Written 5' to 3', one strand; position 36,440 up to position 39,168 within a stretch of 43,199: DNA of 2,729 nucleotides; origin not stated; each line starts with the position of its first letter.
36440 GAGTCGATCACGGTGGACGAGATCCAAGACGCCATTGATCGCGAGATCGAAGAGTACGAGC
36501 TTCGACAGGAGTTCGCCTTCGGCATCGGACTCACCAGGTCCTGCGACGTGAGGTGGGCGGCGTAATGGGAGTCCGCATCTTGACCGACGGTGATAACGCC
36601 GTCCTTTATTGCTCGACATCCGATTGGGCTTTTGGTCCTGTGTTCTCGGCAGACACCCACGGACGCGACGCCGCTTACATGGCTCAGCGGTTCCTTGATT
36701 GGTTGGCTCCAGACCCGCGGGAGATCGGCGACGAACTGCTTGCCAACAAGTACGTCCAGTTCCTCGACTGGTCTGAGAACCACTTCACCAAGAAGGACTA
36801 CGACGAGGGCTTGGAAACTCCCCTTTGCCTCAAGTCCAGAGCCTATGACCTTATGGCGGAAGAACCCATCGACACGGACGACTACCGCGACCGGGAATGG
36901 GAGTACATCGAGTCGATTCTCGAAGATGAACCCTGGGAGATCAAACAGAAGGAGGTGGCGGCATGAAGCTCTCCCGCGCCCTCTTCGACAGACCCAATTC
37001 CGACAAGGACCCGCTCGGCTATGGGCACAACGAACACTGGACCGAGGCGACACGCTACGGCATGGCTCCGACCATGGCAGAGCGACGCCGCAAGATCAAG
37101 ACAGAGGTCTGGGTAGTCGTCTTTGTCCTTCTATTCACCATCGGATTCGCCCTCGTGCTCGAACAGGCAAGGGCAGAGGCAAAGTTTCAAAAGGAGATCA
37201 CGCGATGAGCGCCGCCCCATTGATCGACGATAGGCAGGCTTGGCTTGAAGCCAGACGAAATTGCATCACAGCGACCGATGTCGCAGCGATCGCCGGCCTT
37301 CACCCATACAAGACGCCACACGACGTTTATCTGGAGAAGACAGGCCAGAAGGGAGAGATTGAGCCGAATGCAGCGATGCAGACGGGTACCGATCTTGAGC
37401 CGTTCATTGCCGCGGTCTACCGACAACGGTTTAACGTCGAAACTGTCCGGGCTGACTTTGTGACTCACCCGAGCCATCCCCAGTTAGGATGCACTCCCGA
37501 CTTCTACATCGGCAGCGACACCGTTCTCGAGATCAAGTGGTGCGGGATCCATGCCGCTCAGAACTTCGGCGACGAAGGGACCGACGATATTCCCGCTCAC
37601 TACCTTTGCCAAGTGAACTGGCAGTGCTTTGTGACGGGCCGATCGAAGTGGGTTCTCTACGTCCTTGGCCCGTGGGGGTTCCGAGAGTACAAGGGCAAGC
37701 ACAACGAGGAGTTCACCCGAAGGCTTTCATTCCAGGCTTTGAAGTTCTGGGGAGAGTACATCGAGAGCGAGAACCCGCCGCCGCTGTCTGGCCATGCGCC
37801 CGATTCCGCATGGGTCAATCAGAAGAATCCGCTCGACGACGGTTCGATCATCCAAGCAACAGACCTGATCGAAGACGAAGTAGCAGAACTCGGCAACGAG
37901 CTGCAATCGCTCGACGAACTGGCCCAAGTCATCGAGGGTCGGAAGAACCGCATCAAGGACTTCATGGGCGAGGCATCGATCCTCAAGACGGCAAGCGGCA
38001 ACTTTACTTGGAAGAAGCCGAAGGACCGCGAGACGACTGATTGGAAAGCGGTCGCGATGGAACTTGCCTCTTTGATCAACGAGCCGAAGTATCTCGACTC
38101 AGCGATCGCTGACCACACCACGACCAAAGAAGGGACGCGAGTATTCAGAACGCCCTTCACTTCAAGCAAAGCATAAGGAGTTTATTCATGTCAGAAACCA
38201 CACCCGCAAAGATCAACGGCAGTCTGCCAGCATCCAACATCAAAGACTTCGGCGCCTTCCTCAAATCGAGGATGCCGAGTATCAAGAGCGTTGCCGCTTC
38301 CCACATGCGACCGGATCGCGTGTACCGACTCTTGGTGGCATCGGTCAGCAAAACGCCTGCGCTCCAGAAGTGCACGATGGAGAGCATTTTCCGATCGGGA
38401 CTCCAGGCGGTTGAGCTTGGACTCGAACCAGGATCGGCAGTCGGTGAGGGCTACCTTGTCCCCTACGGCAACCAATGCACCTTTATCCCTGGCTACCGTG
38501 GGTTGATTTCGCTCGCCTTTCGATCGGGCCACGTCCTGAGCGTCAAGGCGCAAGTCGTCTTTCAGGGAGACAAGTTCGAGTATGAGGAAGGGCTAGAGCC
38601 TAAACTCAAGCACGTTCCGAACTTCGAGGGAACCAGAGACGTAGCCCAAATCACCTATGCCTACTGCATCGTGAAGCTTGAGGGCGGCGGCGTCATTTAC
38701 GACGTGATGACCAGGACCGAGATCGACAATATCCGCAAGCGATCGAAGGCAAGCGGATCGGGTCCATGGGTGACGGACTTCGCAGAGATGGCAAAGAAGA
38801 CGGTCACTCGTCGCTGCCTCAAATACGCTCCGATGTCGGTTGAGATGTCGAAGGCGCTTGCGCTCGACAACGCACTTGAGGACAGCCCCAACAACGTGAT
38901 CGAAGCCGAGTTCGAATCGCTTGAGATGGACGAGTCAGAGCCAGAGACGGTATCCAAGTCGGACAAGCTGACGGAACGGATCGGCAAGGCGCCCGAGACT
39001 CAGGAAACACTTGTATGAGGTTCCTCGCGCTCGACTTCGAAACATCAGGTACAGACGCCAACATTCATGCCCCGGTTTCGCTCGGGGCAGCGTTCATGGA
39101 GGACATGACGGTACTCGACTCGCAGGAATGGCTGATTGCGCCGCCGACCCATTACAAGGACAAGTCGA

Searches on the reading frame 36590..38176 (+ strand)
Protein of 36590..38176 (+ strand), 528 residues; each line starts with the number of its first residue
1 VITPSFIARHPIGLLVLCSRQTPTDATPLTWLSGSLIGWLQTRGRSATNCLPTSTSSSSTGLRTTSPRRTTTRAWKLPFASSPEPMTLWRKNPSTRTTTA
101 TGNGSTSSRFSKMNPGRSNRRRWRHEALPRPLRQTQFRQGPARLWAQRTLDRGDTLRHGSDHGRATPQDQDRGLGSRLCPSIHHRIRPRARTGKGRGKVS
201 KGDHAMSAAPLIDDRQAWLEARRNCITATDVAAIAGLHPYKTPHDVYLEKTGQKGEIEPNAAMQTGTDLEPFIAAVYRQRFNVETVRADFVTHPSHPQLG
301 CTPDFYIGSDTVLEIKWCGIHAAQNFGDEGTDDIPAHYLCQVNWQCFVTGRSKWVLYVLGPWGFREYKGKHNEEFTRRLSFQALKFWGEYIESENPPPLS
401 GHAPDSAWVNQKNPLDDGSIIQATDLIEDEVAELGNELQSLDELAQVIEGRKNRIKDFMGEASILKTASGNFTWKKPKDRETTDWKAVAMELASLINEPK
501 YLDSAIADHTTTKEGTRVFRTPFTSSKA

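Call 50: search_protein_families(library=pfam, proteins=[window:36590-38176:+], max_evalue=0.01)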
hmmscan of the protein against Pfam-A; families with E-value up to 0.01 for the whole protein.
window:36590-38176:+ (528 aa): 1 family
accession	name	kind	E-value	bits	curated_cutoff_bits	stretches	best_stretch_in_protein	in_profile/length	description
PF09588.16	YqaJ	-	1.2e-28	100.7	22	1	218-351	2-149/150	YqaJ-like viral recombinase domain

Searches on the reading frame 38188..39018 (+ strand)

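Call 50: search_protein_families(library=pfam, proteins=[window:38188-39018:+], max_evalue=0.01)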
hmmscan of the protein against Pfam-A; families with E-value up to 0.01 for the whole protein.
window:38188-39018:+ (276 aa): 1 family
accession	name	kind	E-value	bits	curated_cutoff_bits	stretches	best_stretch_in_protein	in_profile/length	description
PF03837.19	RecT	-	3e-48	164.5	24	1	45-231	3-188/198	RecT family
